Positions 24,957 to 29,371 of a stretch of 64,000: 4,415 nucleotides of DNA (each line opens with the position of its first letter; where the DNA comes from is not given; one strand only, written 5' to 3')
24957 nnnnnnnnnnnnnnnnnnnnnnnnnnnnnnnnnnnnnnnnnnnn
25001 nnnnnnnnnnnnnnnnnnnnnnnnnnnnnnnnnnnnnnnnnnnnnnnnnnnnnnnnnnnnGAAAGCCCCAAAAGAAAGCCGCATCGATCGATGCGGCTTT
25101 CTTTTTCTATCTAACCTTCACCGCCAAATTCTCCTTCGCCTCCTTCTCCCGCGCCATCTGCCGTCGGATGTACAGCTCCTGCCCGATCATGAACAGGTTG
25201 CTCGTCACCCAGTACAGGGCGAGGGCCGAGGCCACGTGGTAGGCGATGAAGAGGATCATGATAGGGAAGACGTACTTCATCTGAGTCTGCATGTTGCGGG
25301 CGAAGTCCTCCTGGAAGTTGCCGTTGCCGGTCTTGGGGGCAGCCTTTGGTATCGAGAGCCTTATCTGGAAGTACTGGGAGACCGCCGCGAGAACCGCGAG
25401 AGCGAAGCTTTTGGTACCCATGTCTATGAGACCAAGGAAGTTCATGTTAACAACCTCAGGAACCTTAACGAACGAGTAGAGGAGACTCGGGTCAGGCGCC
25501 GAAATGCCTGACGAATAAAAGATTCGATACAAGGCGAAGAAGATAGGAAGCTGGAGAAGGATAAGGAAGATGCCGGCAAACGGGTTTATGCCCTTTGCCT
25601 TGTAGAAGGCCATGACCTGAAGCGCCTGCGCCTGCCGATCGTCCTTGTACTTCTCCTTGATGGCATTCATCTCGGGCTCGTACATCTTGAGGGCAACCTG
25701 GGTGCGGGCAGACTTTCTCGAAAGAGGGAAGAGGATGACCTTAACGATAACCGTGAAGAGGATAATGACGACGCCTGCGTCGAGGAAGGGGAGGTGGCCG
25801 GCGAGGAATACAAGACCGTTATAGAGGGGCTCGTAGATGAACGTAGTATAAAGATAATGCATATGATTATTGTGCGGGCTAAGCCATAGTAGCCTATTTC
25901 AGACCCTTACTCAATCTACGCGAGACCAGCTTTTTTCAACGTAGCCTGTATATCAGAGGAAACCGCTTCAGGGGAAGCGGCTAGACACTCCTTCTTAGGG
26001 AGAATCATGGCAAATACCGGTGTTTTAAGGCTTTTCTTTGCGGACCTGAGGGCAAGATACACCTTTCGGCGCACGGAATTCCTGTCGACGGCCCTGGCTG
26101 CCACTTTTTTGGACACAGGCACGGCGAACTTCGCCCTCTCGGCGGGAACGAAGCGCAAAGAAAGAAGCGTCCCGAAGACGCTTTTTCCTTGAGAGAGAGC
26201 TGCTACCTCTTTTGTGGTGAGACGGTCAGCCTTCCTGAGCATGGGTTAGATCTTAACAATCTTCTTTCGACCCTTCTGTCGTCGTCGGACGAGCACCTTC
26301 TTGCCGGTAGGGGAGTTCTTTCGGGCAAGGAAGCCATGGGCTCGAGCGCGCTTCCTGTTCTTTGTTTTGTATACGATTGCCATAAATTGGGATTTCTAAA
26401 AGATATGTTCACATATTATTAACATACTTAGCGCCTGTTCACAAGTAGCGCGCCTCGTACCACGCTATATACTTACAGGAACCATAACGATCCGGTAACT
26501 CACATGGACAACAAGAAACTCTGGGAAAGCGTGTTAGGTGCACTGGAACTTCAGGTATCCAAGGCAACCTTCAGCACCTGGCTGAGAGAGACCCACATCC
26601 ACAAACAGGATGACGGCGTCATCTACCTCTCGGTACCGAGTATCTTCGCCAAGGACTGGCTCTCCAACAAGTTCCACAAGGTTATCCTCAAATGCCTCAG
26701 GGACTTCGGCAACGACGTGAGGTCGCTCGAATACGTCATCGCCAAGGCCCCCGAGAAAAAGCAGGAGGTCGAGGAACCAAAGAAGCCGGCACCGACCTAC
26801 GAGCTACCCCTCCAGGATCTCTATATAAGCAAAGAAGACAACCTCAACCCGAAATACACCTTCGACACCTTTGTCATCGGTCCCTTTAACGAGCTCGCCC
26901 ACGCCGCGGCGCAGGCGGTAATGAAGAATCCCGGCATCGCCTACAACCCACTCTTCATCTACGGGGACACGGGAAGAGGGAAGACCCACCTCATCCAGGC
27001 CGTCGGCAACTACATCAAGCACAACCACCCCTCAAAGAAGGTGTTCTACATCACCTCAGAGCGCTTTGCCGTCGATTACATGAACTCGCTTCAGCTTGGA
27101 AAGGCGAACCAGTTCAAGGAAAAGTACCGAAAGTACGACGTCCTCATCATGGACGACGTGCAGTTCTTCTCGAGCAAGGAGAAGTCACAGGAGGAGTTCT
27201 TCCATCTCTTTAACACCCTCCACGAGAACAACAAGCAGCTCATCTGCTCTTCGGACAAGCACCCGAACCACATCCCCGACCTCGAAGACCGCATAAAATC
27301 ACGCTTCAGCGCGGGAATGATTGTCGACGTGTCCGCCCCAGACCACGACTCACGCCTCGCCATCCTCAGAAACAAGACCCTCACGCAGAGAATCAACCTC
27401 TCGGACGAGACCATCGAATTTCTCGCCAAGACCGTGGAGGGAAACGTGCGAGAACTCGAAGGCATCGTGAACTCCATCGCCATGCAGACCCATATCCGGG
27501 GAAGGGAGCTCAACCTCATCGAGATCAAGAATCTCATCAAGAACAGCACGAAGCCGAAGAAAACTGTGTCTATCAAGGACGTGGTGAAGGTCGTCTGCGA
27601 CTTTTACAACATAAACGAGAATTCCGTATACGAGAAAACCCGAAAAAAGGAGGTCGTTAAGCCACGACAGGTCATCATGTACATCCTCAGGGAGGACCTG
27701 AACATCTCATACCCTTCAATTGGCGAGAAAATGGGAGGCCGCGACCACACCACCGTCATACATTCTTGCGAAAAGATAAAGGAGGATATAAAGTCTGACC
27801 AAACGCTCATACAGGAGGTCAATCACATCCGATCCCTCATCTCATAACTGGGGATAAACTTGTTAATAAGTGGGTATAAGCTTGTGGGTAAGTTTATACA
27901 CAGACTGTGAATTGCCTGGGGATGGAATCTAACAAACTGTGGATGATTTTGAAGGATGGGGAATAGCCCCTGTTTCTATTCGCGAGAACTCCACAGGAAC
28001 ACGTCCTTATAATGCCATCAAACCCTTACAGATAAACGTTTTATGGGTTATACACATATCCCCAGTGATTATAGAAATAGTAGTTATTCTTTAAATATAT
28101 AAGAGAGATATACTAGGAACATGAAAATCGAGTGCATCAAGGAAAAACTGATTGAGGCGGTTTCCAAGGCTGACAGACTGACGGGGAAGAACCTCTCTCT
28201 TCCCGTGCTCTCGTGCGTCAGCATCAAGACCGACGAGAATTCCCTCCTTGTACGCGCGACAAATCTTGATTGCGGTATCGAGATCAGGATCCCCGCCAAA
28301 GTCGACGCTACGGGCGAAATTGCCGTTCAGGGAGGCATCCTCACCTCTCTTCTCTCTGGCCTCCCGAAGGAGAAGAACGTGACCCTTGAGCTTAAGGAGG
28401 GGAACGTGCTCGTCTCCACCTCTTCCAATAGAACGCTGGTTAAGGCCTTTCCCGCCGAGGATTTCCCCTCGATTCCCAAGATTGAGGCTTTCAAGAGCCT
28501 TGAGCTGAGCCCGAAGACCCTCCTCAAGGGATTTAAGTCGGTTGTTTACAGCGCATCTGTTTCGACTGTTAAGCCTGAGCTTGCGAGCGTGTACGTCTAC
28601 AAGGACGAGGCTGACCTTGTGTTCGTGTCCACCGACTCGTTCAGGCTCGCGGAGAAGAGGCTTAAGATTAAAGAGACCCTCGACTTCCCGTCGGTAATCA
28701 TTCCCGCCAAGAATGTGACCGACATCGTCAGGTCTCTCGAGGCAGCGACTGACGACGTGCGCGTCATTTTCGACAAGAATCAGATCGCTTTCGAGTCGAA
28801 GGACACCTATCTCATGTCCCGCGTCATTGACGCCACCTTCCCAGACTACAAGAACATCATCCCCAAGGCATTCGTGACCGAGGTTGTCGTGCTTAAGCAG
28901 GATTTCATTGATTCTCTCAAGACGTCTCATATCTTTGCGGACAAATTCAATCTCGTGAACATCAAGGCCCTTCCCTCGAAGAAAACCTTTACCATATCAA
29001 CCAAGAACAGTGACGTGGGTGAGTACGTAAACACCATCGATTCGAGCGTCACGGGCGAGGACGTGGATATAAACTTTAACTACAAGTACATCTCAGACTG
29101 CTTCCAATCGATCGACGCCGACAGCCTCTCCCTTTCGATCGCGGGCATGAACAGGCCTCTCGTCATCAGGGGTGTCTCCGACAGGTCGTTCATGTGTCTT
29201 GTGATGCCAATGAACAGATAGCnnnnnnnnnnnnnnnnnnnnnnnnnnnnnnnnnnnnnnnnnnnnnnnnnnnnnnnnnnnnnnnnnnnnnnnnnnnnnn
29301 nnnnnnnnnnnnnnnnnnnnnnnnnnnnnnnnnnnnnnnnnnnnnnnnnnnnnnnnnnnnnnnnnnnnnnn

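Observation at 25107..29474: Replication origin neighbourhood: rpmH-rnpA-yidC divergent from dnaA-dnaN, with oriC probably in the 273-bp dnaA-dnaN spacer, then a DUF721/DciA-like ORF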

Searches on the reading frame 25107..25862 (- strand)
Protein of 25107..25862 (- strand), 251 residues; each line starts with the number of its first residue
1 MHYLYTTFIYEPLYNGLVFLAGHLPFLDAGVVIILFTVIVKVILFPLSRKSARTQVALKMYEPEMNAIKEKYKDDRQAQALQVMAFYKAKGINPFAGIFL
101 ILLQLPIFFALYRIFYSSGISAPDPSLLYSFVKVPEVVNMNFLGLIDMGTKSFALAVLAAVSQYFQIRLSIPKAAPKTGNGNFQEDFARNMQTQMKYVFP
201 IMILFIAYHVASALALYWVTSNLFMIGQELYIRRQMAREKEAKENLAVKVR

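Call 4: search_protein_families(library=pfam, proteins=[window:25107-25862:-], max_evalue=1)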
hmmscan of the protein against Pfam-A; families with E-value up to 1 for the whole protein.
window:25107-25862:- (251 aa): 2 families
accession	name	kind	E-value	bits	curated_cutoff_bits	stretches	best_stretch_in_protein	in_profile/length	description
PF02096.25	60KD_IMP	-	6e-47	160.1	35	1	30-234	2-163/163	60Kd inner membrane protein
PF14221.11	DUF4330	-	0.026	15.1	27.6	1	21-57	11-46/167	Domain of unknown function (DUF4330)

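Call 5: search_protein_families(library=ncbifam, proteins=[window:25107-25862:-], max_evalue=1)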
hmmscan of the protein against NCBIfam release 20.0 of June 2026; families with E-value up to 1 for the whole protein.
window:25107-25862:- (251 aa): 22 families
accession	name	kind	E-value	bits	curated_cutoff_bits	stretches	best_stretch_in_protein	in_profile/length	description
TIGR03592.1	yidC_oxa1_cterm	subfamily_domain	2.9e-47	161.2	84.3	1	30-234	3-191/191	membrane protein insertase YidC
NF002353.0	PRK01318.1-4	equivalog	8.5e-38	130.3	365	1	7-248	357-588/596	membrane protein insertase YidC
NF002357.0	PRK01318.2-4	equivalog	8.3e-37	127.1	479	1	2-244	310-524/532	membrane protein insertase YidC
NF002352.0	PRK01318.1-3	equivalog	6.4e-34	118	447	2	3-118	348-461/562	membrane protein insertase YidC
NF002350.0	PRK01315.1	equivalog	4e-30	105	282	1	31-236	44-258/329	membrane protein insertase YidC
NF002355.0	PRK01318.2-2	equivalog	1.5e-29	103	891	1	29-240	397-601/602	membrane protein insertase YidC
NF002359.0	PRK01318.2-6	equivalog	1.7e-29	102.6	600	1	7-239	364-584/624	membrane protein insertase YidC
NF002356.0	PRK01318.2-3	equivalog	7.2e-29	100.6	460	1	27-244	371-582/627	membrane protein insertase YidC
NF002803.0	PRK02944.1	equivalog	9.7e-29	100.5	377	1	5-235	36-243/255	YidC family membrane integrase SpoIIIJ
NF002899.0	PRK03449.1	equivalog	1.1e-27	97.1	276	2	31-117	34-120/359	membrane protein insertase YidC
NF002358.0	PRK01318.2-5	equivalog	2.2e-27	96.1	605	2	29-114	341-426/545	membrane protein insertase YidC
NF002351.0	PRK01318.1-1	equivalog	2e-26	92.8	740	1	3-238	329-536/545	membrane protein insertase YidC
NF002168.0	PRK01001.1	equivalog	2.4e-24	85.7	670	1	7-242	552-784/795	membrane protein insertase YidC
NF002354.0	PRK01318.2-1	equivalog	4.3e-24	84.9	1094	1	29-243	353-541/548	membrane protein insertase YidC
NF002687.0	PRK02463.1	equivalog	1.2e-19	70.3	425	1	8-233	40-248/307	membrane protein insertase YidC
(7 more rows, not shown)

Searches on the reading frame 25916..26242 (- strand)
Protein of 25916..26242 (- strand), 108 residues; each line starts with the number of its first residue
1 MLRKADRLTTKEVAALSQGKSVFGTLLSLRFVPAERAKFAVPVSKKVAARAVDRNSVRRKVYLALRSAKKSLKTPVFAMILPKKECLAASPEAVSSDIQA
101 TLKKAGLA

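Call 4: search_protein_families(library=pfam, proteins=[window:25916-26242:-], max_evalue=1)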
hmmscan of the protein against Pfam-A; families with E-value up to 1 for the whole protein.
window:25916-26242:- (108 aa): 1 family
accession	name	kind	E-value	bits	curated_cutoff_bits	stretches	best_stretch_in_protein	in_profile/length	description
PF00825.24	Ribonuclease_P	-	4.9e-12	46.3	22.3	1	14-105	15-108/109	Ribonuclease P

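Call 5: search_protein_families(library=ncbifam, proteins=[window:25916-26242:-], max_evalue=1)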
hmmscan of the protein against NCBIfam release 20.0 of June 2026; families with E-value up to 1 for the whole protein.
window:25916-26242:- (108 aa): 6 families
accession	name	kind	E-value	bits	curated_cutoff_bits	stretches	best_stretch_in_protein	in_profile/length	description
TIGR00188.1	rnpA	equivalog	3.4e-07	30.5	38.35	1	16-105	17-107/111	ribonuclease P protein component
NF000707.0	PRK00038.1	equivalog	0.0012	19.2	186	1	35-84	48-97/123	ribonuclease P protein component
NF002509.0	PRK01903.1-4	equivalog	0.0016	19.2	175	1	37-73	28-64/107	ribonuclease P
NF002507.0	PRK01903.1-1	equivalog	0.004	17.3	225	1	39-74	55-96/150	ribonuclease P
NF002512.0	PRK01903.2-3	equivalog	0.034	14.1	231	1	37-73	61-95/146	ribonuclease P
NF002511.0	PRK01903.2-2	equivalog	0.086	12.7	227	1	39-73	57-91/140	ribonuclease P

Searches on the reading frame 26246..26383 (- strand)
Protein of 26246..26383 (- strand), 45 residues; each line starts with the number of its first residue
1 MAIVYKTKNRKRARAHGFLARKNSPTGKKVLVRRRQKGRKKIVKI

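Call 4: search_protein_families(library=pfam, proteins=[window:26246-26383:-], max_evalue=1)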
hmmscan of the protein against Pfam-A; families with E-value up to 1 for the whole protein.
window:26246-26383:- (45 aa): 2 families
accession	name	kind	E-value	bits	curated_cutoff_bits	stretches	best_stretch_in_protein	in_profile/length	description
PF00468.22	Ribosomal_L34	-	5.7e-15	55.4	25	1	5-42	5-42/44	Ribosomal protein L34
PF15536.11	Ntox3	-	0.093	13.2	26.9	1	5-43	66-104/133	Bacterial toxin 3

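Call 5: search_protein_families(library=ncbifam, proteins=[window:26246-26383:-], max_evalue=1)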
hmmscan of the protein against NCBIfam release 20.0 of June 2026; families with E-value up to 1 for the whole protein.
window:26246-26383:- (45 aa): 1 family
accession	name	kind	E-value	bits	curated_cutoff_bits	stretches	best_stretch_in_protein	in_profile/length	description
TIGR01030.1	rpmH_bact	equivalog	6.1e-11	42.4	37.65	1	5-42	5-42/44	50S ribosomal protein L34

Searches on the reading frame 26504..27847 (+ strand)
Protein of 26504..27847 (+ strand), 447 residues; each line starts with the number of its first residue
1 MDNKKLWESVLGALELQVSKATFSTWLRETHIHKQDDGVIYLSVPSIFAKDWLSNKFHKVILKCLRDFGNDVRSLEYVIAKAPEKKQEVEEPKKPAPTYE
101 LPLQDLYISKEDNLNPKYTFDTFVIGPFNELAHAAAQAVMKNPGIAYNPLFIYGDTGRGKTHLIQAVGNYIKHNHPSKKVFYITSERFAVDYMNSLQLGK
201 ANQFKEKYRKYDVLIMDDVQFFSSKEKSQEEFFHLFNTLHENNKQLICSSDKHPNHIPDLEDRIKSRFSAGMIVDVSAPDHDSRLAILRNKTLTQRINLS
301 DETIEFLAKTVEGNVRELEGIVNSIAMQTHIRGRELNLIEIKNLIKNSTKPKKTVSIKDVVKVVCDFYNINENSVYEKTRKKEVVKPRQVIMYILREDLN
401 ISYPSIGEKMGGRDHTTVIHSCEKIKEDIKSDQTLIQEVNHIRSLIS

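Call 4: search_protein_families(library=pfam, proteins=[window:26504-27847:+], max_evalue=1)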
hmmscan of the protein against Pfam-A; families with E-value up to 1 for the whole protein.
window:26504-27847:+ (447 aa): 20 families
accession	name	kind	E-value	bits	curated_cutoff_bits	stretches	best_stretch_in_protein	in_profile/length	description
PF00308.24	Bac_DnaA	-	1.5e-68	230.5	23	1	114-275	1-162/162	Bacterial DnaA ATPAse domain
PF08299.17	Bac_DnaA_C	-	1.8e-26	92.4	31.5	1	357-425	1-69/69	Bacterial dnaA protein helix-turn-helix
PF11638.13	DnaA_N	-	1.1e-15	57.6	24.6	1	5-66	2-64/65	DnaA N-terminal domain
PF01695.23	IstB_IS21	-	2.6e-08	34.1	24.1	1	151-249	96-192/238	IstB-like ATP binding protein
PF01637.24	ATPase_2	-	0.00031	21.1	33.2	1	147-247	20-113/225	ATPase domain predominantly from Archaea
PF00910.28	RNA_helicase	-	0.00034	21.5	21.5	1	151-248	2-75/105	RNA helicase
PF00004.35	AAA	-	0.00036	21.4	21.2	1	151-268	2-127/131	ATPase family associated with various cellular activities (AAA)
PF13401.12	AAA_22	-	0.00084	20.1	27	1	150-174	8-32/130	AAA domain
PF13173.12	AAA_14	-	0.0023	18.4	27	1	148-230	3-82/129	AAA domain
PF25601.1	AAA_lid_14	-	0.0027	17.9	27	1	290-353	19-82/87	AAA+ ATPase lid domain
PF13245.12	AAA_19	-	0.0064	17.1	25.1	1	146-202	10-66/134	AAA domain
PF24883.2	NPHP3_N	-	0.0065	17.1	24.8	1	148-242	23-119/164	Nephrocystin 3, N-terminal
PF13191.12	AAA_16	-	0.011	16.7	32.6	1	143-175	24-52/167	AAA ATPase domain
PF05729.18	NACHT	-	0.016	15.5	26.7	1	150-189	3-46/167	NACHT domain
PF13479.12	AAA_24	-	0.017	15.4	27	1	150-221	5-75/195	AAA domain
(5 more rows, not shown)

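Call 5: search_protein_families(library=ncbifam, proteins=[window:26504-27847:+], max_evalue=1)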
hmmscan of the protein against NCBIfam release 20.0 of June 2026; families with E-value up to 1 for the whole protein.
window:26504-27847:+ (447 aa): 30 families (the best 25 are shown)
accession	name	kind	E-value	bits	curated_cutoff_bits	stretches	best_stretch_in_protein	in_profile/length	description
TIGR00362.1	DnaA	equivalog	3.8e-151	504.1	343.9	1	7-444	1-435/437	chromosomal replication initiator protein DnaA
NF001154.0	PRK00149.3-3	equivalog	2.3e-100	336.7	410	1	20-444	26-456/462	chromosomal replication initiator protein DnaA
NF009087.0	PRK12422.1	equivalog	3.8e-71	240.6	657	1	6-438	3-434/455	chromosomal replication initiator protein DnaA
TIGR03420.1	DnaA_homol_Hda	equivalog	2.1e-28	99.4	194.8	1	114-343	8-223/226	DnaA regulatory inactivator Hda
NF038214.1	IS21_help_AAA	equivalog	5.3e-15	55.7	200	1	149-250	92-191/232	IS21-like element helper ATPase IstB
NF005304.0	PRK06835.1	equivalog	2.1e-13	50.1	215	1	147-269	183-306/330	ATP-binding protein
NF005982.0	PRK08084.1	equivalog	7e-12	45.4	268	1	118-345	19-233/235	DnaA inactivator Hda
NF005149.0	PRK06620.1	equivalog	8.2e-12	44.9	316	1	192-347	68-216/221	hypothetical protein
NF005992.0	PRK08116.1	subfamily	1e-10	41.2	189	1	108-293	72-261/269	hypothetical protein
NF006571.0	PRK09087.1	equivalog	5.4e-10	39.4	297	1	212-328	90-203/228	DnaA regulatory inactivator HdaA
NF005206.0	PRK06672.1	equivalog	1.4e-07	30.9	416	1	7-77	5-74/341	hypothetical protein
NF006505.0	PRK08939.1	equivalog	1.6e-07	30.9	228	1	145-219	154-226/306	primosomal protein DnaI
NF005378.0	PRK06921.1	subfamily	2.3e-07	30.2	207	1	147-268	117-240/266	hypothetical protein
NF040713.1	ZapE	equivalog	4e-07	29.6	140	2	140-178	45-83/344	cell division protein ZapE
NF005098.0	PRK06526.1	subfamily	9.5e-07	28.5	296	1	150-249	112-209/266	transposase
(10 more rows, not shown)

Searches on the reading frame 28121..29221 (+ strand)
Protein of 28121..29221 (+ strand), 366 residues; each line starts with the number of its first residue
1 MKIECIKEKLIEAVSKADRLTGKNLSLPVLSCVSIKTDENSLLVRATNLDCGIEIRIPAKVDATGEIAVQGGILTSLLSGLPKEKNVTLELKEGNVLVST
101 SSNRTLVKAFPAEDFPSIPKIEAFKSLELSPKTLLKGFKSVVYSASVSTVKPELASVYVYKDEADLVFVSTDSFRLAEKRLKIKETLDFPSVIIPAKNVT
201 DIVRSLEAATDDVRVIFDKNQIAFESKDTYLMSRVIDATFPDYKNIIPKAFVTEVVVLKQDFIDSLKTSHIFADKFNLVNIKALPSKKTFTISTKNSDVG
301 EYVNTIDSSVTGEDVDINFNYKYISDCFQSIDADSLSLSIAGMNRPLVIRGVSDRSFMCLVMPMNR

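Call 4: search_protein_families(library=pfam, proteins=[window:28121-29221:+], max_evalue=1)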
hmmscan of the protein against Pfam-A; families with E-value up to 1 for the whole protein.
window:28121-29221:+ (366 aa): 4 families
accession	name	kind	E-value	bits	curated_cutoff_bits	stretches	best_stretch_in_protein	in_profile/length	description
PF02767.21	DNA_pol3_beta_2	-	3.4e-24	85.8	27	1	129-242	2-116/116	DNA polymerase III beta subunit, central domain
PF00712.24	DNA_pol3_beta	-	3.8e-24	85.6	24.4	2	1-119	1-120/120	DNA polymerase III beta subunit, N-terminal domain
PF02768.20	DNA_pol3_beta_3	-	2e-18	66.8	27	1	244-364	1-120/121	DNA polymerase III beta subunit, C-terminal domain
PF20647.2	DUF6808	-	0.1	13.1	24.4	1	136-164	12-40/86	Domain of unknown function (DUF6808)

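Call 5: search_protein_families(library=ncbifam, proteins=[window:28121-29221:+], max_evalue=1)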
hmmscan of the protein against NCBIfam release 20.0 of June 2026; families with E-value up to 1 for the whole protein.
window:28121-29221:+ (366 aa): 3 families
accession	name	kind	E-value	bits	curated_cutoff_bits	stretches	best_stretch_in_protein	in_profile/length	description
TIGR00663.1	dnan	equivalog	2.3e-70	237.4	137.65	1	1-365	1-366/367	DNA polymerase III subunit beta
NF004184.0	PRK05643.3-2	equivalog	6.4e-33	114.2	443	1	1-364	1-373/375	DNA polymerase III subunit beta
NF011508.0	PRK14946.1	equivalog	5.8e-19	68.5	513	1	2-349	2-349/366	DNA polymerase III subunit beta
